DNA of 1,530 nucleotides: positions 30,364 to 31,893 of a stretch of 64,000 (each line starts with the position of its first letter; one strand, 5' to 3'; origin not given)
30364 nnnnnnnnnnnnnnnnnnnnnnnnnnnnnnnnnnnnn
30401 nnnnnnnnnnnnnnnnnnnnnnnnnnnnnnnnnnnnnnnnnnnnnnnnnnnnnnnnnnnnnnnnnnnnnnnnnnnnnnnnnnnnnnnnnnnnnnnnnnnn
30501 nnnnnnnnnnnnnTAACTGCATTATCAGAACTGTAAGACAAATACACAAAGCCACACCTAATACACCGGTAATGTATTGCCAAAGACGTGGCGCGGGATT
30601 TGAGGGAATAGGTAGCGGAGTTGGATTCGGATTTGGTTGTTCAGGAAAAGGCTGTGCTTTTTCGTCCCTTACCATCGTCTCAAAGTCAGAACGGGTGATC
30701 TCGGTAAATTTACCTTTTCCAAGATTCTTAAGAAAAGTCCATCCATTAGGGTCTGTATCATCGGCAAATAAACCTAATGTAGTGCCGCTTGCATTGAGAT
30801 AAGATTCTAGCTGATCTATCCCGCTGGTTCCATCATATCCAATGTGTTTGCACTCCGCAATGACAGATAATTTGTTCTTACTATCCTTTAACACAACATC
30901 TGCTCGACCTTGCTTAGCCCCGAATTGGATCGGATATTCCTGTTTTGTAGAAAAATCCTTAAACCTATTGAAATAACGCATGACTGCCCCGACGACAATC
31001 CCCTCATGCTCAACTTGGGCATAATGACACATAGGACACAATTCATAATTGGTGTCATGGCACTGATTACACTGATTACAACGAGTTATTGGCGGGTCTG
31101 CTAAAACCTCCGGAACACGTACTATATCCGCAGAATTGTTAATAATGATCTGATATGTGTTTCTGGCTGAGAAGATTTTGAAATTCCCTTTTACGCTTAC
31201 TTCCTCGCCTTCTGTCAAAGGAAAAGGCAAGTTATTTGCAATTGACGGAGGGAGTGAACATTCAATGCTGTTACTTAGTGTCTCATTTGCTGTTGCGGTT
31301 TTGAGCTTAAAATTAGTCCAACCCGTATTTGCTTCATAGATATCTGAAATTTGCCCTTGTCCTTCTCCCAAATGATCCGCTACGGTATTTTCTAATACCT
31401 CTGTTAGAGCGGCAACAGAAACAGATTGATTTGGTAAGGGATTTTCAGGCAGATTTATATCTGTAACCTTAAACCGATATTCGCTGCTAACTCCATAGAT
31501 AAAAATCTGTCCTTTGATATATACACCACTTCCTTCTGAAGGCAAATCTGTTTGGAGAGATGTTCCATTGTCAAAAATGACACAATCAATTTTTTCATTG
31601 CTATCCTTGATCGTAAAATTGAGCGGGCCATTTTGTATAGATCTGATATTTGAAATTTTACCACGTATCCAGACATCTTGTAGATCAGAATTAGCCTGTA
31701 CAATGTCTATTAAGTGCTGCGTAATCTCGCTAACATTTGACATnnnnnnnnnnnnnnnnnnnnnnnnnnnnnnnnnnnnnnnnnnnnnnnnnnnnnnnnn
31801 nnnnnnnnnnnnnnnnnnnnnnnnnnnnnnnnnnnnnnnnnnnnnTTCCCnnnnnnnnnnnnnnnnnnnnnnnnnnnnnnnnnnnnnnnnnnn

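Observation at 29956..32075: Membrane protein combining an XseA-like OB-fold, Zn ribbon and PD-(D/E)XK nuclease with a ComEA DNA-binding domain, preceded by a DUF4351-like mini-ORF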

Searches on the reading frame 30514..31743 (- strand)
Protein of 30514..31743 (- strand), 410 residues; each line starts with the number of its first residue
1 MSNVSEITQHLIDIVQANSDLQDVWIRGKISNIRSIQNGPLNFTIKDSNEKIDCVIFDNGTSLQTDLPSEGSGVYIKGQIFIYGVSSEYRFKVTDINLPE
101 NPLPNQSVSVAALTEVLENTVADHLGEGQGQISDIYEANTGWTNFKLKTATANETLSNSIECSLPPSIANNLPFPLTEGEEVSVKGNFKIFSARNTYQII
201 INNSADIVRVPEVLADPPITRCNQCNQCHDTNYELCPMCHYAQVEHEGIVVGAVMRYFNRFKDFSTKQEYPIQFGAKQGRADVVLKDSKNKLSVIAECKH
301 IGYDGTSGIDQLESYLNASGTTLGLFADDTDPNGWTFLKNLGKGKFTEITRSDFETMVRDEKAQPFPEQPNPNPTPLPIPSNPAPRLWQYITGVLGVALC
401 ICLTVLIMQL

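Call 22: search_protein_representatives(protein=window:30514-31743:-)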
Query: 410 residues. Proteins with E-value up to 0.001 (for the whole library): 1099; up to 1e-10: 171; up to 1e-30: 27. The best 150 are listed.
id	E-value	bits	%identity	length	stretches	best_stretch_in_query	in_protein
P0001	9.1e-280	943.6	100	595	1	1-410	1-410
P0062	1.3e-86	307.5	46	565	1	2-366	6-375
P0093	3.5e-63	230.4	41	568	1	1-361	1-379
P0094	3.0e-60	220.7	44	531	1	1-357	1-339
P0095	3.8e-58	213.8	48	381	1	103-368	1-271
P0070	4.3e-57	210.3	52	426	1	142-378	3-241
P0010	4.5e-50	187.2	38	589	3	229-410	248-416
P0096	4.9e-49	183.8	40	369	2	3-203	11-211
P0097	7.0e-47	176.7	42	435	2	3-213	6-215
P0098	1.1e-46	176.0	38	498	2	3-202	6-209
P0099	3.5e-45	171.1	39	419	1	3-361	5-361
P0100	3.9e-45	170.9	43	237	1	26-254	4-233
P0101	3.0e-42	161.4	42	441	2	3-211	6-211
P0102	5.5e-42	160.5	41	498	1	3-359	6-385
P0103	3.9e-41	157.7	53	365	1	220-408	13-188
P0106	4.6e-40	154.2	40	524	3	227-358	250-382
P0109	8.1e-38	146.8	38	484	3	224-358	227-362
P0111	7.9e-34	133.7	36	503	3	217-361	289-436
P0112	2.2e-33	132.2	38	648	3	222-358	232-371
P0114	1.7e-29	119.4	53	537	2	241-358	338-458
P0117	1.6e-27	112.9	58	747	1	246-358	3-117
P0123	1.9e-26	109.4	34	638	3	268-365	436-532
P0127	2.5e-25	105.7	50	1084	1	246-370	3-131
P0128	2.9e-25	105.5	32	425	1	3-360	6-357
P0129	4.0e-25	105.0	43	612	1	220-365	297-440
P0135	4.0e-24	101.7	53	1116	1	247-367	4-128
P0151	6.2e-21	91.2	43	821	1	217-362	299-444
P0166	2.3e-19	86.0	51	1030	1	247-358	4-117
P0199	1.4e-15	73.6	40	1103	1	220-358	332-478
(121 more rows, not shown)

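Call 24: search_protein_families(library=pfam, proteins=[P0117, P0127, P0135, P0166, P0151, P0199, P0129, P0123, P0114, P0112], max_evalue=0.001)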
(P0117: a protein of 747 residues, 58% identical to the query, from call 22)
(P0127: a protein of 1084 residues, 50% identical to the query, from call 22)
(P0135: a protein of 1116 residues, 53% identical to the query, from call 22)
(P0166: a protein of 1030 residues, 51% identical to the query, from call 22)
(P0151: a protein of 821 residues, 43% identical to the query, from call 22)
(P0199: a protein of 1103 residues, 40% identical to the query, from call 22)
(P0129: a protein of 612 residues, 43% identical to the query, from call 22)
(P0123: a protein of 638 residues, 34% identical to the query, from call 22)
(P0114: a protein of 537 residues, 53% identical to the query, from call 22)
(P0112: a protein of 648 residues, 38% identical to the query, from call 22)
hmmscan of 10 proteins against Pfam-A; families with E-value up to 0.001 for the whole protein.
P0117 (747 aa): 1 family
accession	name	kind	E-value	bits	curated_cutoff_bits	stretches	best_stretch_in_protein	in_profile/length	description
PF13588.12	HSDR_N_2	-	6.4e-11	42.8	25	1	18-96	17-97/110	Type I restriction enzyme R protein N terminus (HSDR_N)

P0127 (1084 aa): 2 families
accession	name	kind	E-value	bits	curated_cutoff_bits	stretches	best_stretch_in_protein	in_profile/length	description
PF13809.12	Tubulin_2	-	1.8e-43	149.6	27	1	152-543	1-352/356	Tubulin like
PF13588.12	HSDR_N_2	-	1.1e-09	38.8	25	1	18-95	17-96/110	Type I restriction enzyme R protein N terminus (HSDR_N)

P0135 (1116 aa): 2 families
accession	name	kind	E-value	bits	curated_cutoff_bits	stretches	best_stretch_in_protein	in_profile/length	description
PF13809.12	Tubulin_2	-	1.4e-38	133.5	27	1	156-544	1-352/356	Tubulin like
PF13588.12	HSDR_N_2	-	7.5e-10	39.3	25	1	17-96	16-98/110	Type I restriction enzyme R protein N terminus (HSDR_N)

P0166 (1030 aa): 3 families
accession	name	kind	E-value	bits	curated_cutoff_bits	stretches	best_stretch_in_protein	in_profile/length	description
PF13588.12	HSDR_N_2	-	4.9e-07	30.3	25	1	17-95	16-96/110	Type I restriction enzyme R protein N terminus (HSDR_N)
PF24999.1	LAMB4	-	5.2e-05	23.5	27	0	768-785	38-55/66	Laminin subunit beta-4-like domain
PF11180.13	DUF2968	-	0.00011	22.3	27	1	907-983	98-174/180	Protein of unknown function (DUF2968)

P0151 (821 aa): 2 families
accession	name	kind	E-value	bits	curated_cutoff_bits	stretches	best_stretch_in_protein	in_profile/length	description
PF13588.12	HSDR_N_2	-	3.4e-06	27.5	25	1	346-411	23-90/110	Type I restriction enzyme R protein N terminus (HSDR_N)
PF06005.17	ZapB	-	0.00016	22.5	31.5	1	479-544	5-65/71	Cell division protein ZapB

P0199 (1103 aa): 14 families
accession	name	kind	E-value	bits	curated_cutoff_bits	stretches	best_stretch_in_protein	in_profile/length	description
PF07719.23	TPR_2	-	5.7e-18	63.9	27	2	1022-1053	2-33/34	Tetratricopeptide repeat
PF00515.34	TPR_1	-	7e-16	57.7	27.8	1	1021-1053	1-33/34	Tetratricopeptide repeat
PF13414.12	TPR_11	-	5.3e-13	48.9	26.8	2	997-1034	4-41/42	TPR repeat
PF13432.12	TPR_16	-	7.9e-13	49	32.7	2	993-1050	3-60/65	Tetratricopeptide repeat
PF13181.12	TPR_8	-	1.5e-10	40.8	25.7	0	1023-1053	3-33/34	Tetratricopeptide repeat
PF13431.12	TPR_17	-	5.1e-10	39.3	24.4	0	1010-1040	2-32/34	Tetratricopeptide repeat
PF13424.12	TPR_12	-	5e-08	33.5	30.1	0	986-1017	44-75/77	Tetratricopeptide repeat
PF14559.12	TPR_19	-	6.9e-08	33.1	25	1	1001-1054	5-58/68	Tetratricopeptide repeat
PF04977.20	DivIC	-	1.2e-07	31.8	28.9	0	849-892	19-62/80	Septum formation initiator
PF13174.12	TPR_6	-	2e-07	31.6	26.3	0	1056-1087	1-32/33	Tetratricopeptide repeat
PF13374.12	TPR_10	-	2.1e-06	28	27.5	0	1026-1049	7-30/42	Tetratricopeptide repeat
PF13588.12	HSDR_N_2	-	0.0001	22.8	25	1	381-461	18-101/110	Type I restriction enzyme R protein N terminus (HSDR_N)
PF25575.1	TPR_BSK1_C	-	0.00039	20.7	42.2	0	1033-1092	54-114/118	Serine/threonine-protein kinase BSK1-like, TPR repeats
PF14853.12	Fis1_TPR_C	-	0.00085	19.9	25.3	1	1056-1101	2-47/53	Fis1 C-terminal tetratricopeptide repeat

P0129 (612 aa): 1 family
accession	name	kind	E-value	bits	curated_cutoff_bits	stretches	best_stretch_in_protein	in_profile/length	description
PF13588.12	HSDR_N_2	-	7.6e-10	39.3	25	1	336-407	18-91/110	Type I restriction enzyme R protein N terminus (HSDR_N)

P0123 (638 aa): 1 family
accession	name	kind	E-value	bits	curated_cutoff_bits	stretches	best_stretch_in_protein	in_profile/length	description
PF13588.12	HSDR_N_2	-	3.9e-11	43.5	25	1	409-500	2-90/110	Type I restriction enzyme R protein N terminus (HSDR_N)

P0114 (537 aa): 3 families
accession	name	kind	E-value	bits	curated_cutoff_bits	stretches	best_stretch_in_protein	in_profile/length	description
PF13588.12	HSDR_N_2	-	1.7e-07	31.8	25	1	368-437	25-96/110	Type I restriction enzyme R protein N terminus (HSDR_N)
PF12325.13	TMF_TATA_bd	-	0.00015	22.3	29.1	1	465-530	14-79/115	TATA element modulatory factor 1 TATA binding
PF04313.20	HSDR_N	-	0.0005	20.4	25.1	0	364-443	111-195/198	Type I restriction enzyme R protein N terminus (HSDR_N)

P0112 (648 aa): 3 families
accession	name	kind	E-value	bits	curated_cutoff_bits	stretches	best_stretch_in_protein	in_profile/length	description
PF13742.12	tRNA_anti_2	-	6e-20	71.7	27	2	103-196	1-94/95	OB-fold nucleic acid binding domain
PF01336.31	tRNA_anti-codon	-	4e-09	36.7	27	1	22-91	1-73/75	OB-fold nucleic acid binding domain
PF13588.12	HSDR_N_2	-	1.4e-05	25.6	25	1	282-343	27-90/110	Type I restriction enzyme R protein N terminus (HSDR_N)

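Call 81: search_protein_families(library=pfam, proteins=[P0093, P0094, P0098, P0102, P0106, P0109, P0111, P0097, P0101, P0128], max_evalue=0.001)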
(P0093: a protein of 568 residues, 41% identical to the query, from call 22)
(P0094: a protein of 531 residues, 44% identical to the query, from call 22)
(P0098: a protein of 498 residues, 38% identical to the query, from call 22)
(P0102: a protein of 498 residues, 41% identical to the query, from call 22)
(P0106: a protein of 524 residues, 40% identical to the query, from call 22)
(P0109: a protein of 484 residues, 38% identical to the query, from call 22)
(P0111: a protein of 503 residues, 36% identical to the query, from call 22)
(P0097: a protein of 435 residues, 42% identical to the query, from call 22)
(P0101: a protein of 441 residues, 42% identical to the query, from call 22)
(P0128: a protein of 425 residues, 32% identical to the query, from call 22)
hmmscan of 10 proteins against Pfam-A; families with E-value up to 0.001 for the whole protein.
P0093 (568 aa): 5 families
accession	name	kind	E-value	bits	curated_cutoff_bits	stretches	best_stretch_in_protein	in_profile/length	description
PF01661.27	Macro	-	1.2e-38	132.1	22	1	406-522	1-118/118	Macro domain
PF13742.12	tRNA_anti_2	-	1.9e-20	73.3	27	2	3-103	2-95/95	OB-fold nucleic acid binding domain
PF13588.12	HSDR_N_2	-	8.8e-09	35.9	25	1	282-358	25-100/110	Type I restriction enzyme R protein N terminus (HSDR_N)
PF01336.31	tRNA_anti-codon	-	3.1e-07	30.7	27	1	26-105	3-75/75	OB-fold nucleic acid binding domain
PF04313.20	HSDR_N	-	6.8e-06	26.5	25.1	1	279-333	112-162/198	Type I restriction enzyme R protein N terminus (HSDR_N)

P0094 (531 aa): 5 families
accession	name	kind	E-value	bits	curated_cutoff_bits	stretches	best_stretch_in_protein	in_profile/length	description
PF13742.12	tRNA_anti_2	-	8.2e-22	77.7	27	2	3-94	2-93/95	OB-fold nucleic acid binding domain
PF01336.31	tRNA_anti-codon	-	1.4e-10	41.4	27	1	23-95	1-72/75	OB-fold nucleic acid binding domain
PF13588.12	HSDR_N_2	-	1.7e-06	28.5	25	1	249-313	24-90/110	Type I restriction enzyme R protein N terminus (HSDR_N)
PF12869.13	tRNA_anti-like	-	0.00044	20.3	23.5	0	23-79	73-133/146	tRNA_anti-like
PF24319.2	DUF7491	-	0.00063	20.4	30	0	349-395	39-85/90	Coiled-coil region of unknown function (DUF7491)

P0098 (498 aa): 5 families
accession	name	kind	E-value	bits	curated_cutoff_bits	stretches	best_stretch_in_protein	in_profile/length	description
PF13742.12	tRNA_anti_2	-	5.5e-25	87.9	27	2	6-103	2-95/95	OB-fold nucleic acid binding domain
PF01336.31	tRNA_anti-codon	-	1.5e-07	31.7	27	0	27-103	1-73/75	OB-fold nucleic acid binding domain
PF13588.12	HSDR_N_2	-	6.4e-06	26.7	25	1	243-311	25-95/110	Type I restriction enzyme R protein N terminus (HSDR_N)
PF06005.17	ZapB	-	0.00037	21.3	31.5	1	404-447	21-64/71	Cell division protein ZapB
PF10473.14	CENP-F_leu_zip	-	0.00081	19.9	34.5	0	381-463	32-114/140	Leucine-rich repeats of kinetochore protein Cenp-F/LEK1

P0102 (498 aa): 3 families
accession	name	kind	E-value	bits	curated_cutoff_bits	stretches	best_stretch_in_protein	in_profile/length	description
PF13742.12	tRNA_anti_2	-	9.5e-11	42.2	27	1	107-200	3-94/95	OB-fold nucleic acid binding domain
PF13588.12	HSDR_N_2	-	4.8e-06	27.1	25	1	296-375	27-109/110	Type I restriction enzyme R protein N terminus (HSDR_N)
PF01336.31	tRNA_anti-codon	-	0.00083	19.7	27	0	157-198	28-70/75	OB-fold nucleic acid binding domain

P0106 (524 aa): 3 families
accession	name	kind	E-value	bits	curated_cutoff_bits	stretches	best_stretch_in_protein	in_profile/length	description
PF13742.12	tRNA_anti_2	-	2.6e-20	72.9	27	2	108-209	2-94/95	OB-fold nucleic acid binding domain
PF01336.31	tRNA_anti-codon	-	1.3e-05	25.5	27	0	41-98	19-75/75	OB-fold nucleic acid binding domain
PF13588.12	HSDR_N_2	-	2.8e-05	24.6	25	1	295-370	28-106/110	Type I restriction enzyme R protein N terminus (HSDR_N)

P0109 (484 aa): 3 families
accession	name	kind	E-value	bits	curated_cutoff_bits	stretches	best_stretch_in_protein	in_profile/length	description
PF13742.12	tRNA_anti_2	-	1.7e-19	70.3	27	2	111-204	1-94/95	OB-fold nucleic acid binding domain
PF01336.31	tRNA_anti-codon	-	4.1e-11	43.1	27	1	39-99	17-73/75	OB-fold nucleic acid binding domain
PF13588.12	HSDR_N_2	-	1.4e-05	25.6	25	1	274-340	27-95/110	Type I restriction enzyme R protein N terminus (HSDR_N)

P0111 (503 aa): 3 families
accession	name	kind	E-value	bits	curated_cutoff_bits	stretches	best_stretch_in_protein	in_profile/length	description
PF13742.12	tRNA_anti_2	-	4.6e-21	75.3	27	2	159-259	2-94/95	OB-fold nucleic acid binding domain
PF13588.12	HSDR_N_2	-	2.8e-05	24.6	25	1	344-418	27-103/110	Type I restriction enzyme R protein N terminus (HSDR_N)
PF01336.31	tRNA_anti-codon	-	4.5e-05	23.8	27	0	100-142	27-69/75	OB-fold nucleic acid binding domain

P0097 (435 aa): 5 families
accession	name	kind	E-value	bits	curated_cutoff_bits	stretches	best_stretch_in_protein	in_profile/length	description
PF13742.12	tRNA_anti_2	-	2.8e-18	66.4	27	2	6-100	2-91/95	OB-fold nucleic acid binding domain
PF13588.12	HSDR_N_2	-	3.9e-08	33.8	25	1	230-327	9-109/110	Type I restriction enzyme R protein N terminus (HSDR_N)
PF01336.31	tRNA_anti-codon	-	1.4e-06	28.5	27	1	27-90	1-60/75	OB-fold nucleic acid binding domain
PF12325.13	TMF_TATA_bd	-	3.4e-05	24.4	29.1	1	345-421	16-88/115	TATA element modulatory factor 1 TATA binding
PF17098.10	Wtap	-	0.00012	22.4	35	1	310-410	84-152/155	WTAP/Mum2p family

P0101 (441 aa): 3 families
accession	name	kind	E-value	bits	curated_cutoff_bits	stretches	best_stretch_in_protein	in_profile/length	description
PF13742.12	tRNA_anti_2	-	6.6e-17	62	27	2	6-102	2-93/95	OB-fold nucleic acid binding domain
PF13588.12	HSDR_N_2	-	2.7e-07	31.1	25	1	231-321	16-109/110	Type I restriction enzyme R protein N terminus (HSDR_N)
PF10473.14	CENP-F_leu_zip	-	5.7e-05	23.6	34.5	1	335-408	43-116/140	Leucine-rich repeats of kinetochore protein Cenp-F/LEK1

P0128 (425 aa): 2 families
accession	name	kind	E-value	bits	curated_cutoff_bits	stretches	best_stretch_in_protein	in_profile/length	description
PF13742.12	tRNA_anti_2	-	4.2e-18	65.8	27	2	9-90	9-95/95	OB-fold nucleic acid binding domain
PF13588.12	HSDR_N_2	-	0.00027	21.4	25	1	263-343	26-106/110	Type I restriction enzyme R protein N terminus (HSDR_N)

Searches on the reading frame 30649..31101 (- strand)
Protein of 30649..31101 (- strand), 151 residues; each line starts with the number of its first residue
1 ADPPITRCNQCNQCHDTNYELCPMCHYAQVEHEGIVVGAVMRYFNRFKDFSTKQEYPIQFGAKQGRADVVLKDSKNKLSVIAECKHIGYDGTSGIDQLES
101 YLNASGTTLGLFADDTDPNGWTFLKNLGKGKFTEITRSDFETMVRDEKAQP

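Call 38: predict_structure(alignment_id=A3)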
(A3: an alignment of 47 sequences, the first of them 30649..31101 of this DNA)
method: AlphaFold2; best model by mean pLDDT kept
length: 151 residues; sequences in the alignment: 47
mean_pLDDT: 88.6   pTM: 0.77
mean pLDDT of the five models: 88.6, 87.8, 87.6, 86.1, 85.9
residues with pLDDT >= 90: 99; 70-90: 35; 50-70: 15; < 50: 2
segments of 3 or more residues with pLDDT < 50: none
pLDDT, mean of each block of 10 residues (from residue 1): 73 76 69 88 95 95 93 95 91 93 97 95 97 98 79 38
secondary structure, 60 per line:
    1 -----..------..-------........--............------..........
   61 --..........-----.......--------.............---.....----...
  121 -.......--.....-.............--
elements in order: H23-30 H33-44 E51-60 E63-72 E78-84 H93-105 E109-113 E122-128 E131-135 H137-149

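Call 41: fold_search(model_id=the predicted structure, library=pdb)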
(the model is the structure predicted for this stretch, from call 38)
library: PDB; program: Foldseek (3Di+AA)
matches with E <= 10: 640; with E <= 0.001: 2
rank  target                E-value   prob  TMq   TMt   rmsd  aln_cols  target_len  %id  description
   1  3ijm_A                2.3e-04  1.00  0.45  0.46   6.0       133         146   17  The structure of a restriction endonuclease-like fold superfamily protein from Spirosoma linguale. (released 2009-09-22)
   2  3ijm_B                2.4e-04  1.00  0.47  0.48   5.8       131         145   16  The structure of a restriction endonuclease-like fold superfamily protein from Spirosoma linguale. (released 2009-09-22)
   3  6okh_A                2.7e-03  1.00  0.49  0.42   9.3       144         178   12  Structure of an uncharacterized protein from Leptospira borgpetersenii serovar Hardjo-bovis (strain JB197) (released 2019-05-08)
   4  3h1t                  3.7e-03  1.00  0.56  0.19   5.4       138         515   15  The fragment structure of a putative HsdR subunit of a type I restriction enzyme from Vibrio vulnificus YJ016 (released 2009-10-20)
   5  4r5q                  4.2e-03  1.00  0.43  0.32  10.1       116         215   16  Crystal structure and nuclease activity of the CRISPR-associated Cas4 protein Pcal_0546 from Pyrobaculum calidifontis co (released 2014-09-17)
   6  6okh_B                4.5e-03  1.00  0.48  0.42   9.5       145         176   12  Structure of an uncharacterized protein from Leptospira borgpetersenii serovar Hardjo-bovis (strain JB197) (released 2019-05-08)
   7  1wdj_A                6.1e-03  1.00  0.43  0.37   5.3       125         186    9  Crystal structure of TT1808 from Thermus thermophilus HB8 (released 2004-11-17)
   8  3syy                  6.1e-03  0.96  0.37  0.30  12.3       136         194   14  Crystal Structure of an alkaline exonuclease (LHK-Exo) from Laribacter hongkongensis (released 2012-02-15)
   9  1wdj_B                1.1e-02  1.00  0.45  0.45   5.1       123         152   10  Crystal structure of TT1808 from Thermus thermophilus HB8 (released 2004-11-17)
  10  4ic1_B                1.2e-02  0.87  0.32  0.25  14.6       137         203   16  Crystal structure of SSO0001 (released 2013-01-16)
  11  7lo5_B                1.3e-02  0.99  0.47  0.09   5.0       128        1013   14  cryoEM structure DrdV-DNA complex (released 2021-03-17)
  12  8w0p_A                1.3e-02  0.66  0.34  0.08  12.3       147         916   17  BsaXI -- Type IIB R-M system (released 2024-10-30)
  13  3ot2_A                1.4e-02  0.94  0.42  0.37  10.3       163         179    9  Crystal structure of a putative nuclease belonging to DUF820 (Ava_3926) from Anabaena variabilis ATCC 29413 at 1.96 A  (released 2010-10-06)
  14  7lo5_A                2.4e-02  0.97  0.46  0.09   5.0       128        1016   16  cryoEM structure DrdV-DNA complex (released 2021-03-17)
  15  7lo5_C                2.7e-02  0.95  0.45  0.09   5.8       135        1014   14  cryoEM structure DrdV-DNA complex (released 2021-03-17)
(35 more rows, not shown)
